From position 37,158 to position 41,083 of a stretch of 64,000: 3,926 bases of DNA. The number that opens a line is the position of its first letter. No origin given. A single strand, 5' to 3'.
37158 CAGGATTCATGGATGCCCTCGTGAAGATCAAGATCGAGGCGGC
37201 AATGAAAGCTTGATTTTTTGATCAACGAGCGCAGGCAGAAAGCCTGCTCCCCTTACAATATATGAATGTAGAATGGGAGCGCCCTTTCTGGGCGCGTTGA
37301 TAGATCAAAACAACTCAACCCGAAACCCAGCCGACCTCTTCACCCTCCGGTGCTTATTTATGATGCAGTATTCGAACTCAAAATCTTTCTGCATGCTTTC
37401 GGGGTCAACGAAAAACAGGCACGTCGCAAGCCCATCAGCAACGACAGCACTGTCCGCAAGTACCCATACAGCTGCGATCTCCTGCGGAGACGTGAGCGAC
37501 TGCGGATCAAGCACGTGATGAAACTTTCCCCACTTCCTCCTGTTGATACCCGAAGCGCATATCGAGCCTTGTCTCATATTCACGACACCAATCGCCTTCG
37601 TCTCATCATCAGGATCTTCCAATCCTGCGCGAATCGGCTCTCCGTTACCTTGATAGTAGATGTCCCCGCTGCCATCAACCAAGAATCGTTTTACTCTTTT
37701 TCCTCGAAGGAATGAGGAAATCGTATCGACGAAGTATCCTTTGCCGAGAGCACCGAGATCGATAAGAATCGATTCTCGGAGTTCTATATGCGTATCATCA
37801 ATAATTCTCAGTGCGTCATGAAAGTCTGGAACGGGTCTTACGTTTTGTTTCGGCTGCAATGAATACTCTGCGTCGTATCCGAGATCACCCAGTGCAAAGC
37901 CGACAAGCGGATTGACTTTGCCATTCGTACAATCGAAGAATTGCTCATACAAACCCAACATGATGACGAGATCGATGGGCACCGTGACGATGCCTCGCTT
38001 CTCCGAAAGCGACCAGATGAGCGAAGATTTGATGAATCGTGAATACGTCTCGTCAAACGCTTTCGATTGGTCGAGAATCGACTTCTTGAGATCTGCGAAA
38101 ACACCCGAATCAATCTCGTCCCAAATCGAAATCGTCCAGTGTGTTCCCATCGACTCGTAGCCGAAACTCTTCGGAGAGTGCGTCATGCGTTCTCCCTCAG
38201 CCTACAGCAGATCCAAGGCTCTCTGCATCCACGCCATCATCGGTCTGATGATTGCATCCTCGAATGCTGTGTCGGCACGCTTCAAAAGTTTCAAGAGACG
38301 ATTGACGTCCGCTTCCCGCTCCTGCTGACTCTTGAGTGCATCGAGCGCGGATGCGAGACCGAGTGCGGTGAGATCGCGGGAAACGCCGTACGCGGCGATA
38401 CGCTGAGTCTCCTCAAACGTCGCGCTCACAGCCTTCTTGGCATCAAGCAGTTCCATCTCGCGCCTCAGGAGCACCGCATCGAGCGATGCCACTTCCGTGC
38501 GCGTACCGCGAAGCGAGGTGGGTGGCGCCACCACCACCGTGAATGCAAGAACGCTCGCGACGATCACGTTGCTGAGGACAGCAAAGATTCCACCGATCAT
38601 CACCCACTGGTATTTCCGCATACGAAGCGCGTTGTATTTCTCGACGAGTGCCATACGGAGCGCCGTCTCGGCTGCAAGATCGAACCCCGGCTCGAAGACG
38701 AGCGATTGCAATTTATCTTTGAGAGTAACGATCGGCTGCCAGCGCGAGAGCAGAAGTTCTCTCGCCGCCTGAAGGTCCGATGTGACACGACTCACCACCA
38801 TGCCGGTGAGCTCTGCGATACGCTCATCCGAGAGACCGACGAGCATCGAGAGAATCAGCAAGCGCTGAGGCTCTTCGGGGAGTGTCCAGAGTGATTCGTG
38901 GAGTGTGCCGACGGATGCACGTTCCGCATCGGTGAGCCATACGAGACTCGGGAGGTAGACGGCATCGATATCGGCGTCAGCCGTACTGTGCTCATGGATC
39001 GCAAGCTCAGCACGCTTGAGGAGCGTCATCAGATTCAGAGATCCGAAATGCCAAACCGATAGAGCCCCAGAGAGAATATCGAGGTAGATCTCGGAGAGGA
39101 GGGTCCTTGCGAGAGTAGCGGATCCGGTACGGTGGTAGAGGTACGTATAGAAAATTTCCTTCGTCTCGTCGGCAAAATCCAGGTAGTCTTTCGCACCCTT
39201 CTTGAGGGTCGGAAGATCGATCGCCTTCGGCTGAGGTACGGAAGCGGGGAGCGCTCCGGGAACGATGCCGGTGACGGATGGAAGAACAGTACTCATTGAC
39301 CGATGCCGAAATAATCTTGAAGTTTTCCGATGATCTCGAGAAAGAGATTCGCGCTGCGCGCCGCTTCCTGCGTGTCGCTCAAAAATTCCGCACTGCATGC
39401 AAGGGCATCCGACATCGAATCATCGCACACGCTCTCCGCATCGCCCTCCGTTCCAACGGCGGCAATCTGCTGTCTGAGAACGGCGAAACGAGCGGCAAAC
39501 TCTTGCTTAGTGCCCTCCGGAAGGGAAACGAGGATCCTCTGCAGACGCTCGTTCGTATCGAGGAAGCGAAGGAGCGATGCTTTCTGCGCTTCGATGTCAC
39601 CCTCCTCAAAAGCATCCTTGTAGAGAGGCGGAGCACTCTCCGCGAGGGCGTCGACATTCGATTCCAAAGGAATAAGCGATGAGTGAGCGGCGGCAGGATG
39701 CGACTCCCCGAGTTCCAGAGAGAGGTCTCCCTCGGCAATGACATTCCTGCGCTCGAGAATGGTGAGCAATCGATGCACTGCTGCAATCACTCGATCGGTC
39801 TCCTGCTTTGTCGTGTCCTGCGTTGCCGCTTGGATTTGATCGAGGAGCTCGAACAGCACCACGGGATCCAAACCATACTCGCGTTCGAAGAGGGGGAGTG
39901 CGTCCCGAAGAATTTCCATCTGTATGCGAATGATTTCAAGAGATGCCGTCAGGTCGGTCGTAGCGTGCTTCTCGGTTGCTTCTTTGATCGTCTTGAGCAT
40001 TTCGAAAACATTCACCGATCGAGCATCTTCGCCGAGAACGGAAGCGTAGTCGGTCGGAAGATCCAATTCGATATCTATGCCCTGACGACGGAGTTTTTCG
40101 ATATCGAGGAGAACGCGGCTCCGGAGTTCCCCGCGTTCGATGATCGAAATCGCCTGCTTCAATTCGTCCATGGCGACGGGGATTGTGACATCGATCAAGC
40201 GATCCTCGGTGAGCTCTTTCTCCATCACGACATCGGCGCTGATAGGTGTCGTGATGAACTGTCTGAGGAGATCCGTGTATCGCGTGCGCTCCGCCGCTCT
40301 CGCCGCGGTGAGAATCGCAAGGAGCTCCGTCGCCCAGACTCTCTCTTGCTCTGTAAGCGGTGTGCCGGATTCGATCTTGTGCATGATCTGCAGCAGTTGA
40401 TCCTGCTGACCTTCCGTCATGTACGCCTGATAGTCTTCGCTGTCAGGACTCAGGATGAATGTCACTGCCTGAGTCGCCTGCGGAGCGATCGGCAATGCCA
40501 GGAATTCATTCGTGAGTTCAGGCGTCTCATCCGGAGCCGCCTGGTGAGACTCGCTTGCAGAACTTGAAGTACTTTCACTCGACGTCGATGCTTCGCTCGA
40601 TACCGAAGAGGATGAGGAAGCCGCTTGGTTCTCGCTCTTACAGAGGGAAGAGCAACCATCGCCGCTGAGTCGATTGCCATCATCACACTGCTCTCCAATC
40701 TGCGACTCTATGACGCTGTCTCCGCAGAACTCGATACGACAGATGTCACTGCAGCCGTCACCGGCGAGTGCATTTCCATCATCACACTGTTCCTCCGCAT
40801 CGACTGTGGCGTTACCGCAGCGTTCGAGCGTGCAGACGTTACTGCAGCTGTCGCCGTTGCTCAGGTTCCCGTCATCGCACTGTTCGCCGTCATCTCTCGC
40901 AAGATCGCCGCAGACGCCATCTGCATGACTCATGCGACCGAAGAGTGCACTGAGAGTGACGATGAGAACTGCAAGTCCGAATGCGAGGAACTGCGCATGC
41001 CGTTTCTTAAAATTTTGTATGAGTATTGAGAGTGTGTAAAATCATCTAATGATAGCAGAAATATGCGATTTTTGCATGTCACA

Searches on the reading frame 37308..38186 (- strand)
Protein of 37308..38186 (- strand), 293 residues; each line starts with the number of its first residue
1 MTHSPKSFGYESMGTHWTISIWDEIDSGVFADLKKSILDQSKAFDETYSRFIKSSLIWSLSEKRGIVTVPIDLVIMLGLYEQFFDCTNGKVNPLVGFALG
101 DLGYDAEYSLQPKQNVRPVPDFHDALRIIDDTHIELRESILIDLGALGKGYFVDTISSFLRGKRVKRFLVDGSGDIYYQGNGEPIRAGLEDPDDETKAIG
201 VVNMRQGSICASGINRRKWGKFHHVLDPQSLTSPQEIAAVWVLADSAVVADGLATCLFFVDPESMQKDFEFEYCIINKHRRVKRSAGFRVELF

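Call 83: search_protein_families(library=pfam, proteins=[window:37308-38186:-], max_evalue=0.001)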
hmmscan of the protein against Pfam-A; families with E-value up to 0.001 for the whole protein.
window:37308-38186:- (293 aa): 1 family
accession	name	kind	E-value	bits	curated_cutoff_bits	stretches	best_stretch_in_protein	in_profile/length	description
PF02424.20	ApbE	-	1.5e-38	133.3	25.6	1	13-266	1-252/266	ApbE family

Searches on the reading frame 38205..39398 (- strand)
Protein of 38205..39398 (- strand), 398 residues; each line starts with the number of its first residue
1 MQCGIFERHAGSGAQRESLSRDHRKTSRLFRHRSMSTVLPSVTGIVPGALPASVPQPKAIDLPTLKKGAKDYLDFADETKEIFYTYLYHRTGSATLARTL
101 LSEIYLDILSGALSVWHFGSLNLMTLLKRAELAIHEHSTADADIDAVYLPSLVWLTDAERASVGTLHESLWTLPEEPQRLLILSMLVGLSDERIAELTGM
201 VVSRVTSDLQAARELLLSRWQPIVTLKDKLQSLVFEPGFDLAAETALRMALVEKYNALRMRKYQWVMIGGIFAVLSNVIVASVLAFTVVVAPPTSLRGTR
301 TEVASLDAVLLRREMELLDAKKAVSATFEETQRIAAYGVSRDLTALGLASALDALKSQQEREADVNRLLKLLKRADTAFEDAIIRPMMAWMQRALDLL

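Call 83: search_protein_families(library=pfam, proteins=[window:38205-39398:-], max_evalue=0.001)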
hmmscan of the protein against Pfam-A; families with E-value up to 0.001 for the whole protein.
window:38205-39398:- (398 aa): 1 family
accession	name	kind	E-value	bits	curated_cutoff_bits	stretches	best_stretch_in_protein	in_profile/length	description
PF08281.18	Sigma70_r4_2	-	2.2e-05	24.5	25.7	1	167-216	5-54/54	Sigma-70, region 4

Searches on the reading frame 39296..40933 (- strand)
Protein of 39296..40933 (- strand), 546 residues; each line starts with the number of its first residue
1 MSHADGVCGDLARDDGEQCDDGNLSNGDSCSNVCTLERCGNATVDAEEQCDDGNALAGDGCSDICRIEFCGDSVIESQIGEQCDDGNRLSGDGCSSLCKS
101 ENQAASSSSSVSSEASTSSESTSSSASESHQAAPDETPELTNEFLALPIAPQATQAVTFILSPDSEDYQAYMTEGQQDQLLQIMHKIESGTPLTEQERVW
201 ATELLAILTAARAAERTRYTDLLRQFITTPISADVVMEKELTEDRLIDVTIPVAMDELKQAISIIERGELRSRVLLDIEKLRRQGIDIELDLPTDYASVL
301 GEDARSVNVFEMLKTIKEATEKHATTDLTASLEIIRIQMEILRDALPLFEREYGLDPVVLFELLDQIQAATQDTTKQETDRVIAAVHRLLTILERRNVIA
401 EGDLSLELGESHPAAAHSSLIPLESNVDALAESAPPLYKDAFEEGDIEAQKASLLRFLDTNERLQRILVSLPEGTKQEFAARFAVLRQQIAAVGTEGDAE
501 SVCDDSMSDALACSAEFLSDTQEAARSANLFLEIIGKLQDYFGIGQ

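Call 83: search_protein_families(library=pfam, proteins=[window:39296-40933:-], max_evalue=0.001)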
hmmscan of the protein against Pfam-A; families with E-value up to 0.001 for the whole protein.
window:39296-40933:- (546 aa): 1 family
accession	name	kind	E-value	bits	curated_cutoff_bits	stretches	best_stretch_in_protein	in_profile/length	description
PF13948.11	DUF4215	-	1.6e-14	54.3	27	2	64-99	16-47/47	Domain of unknown function (DUF4215)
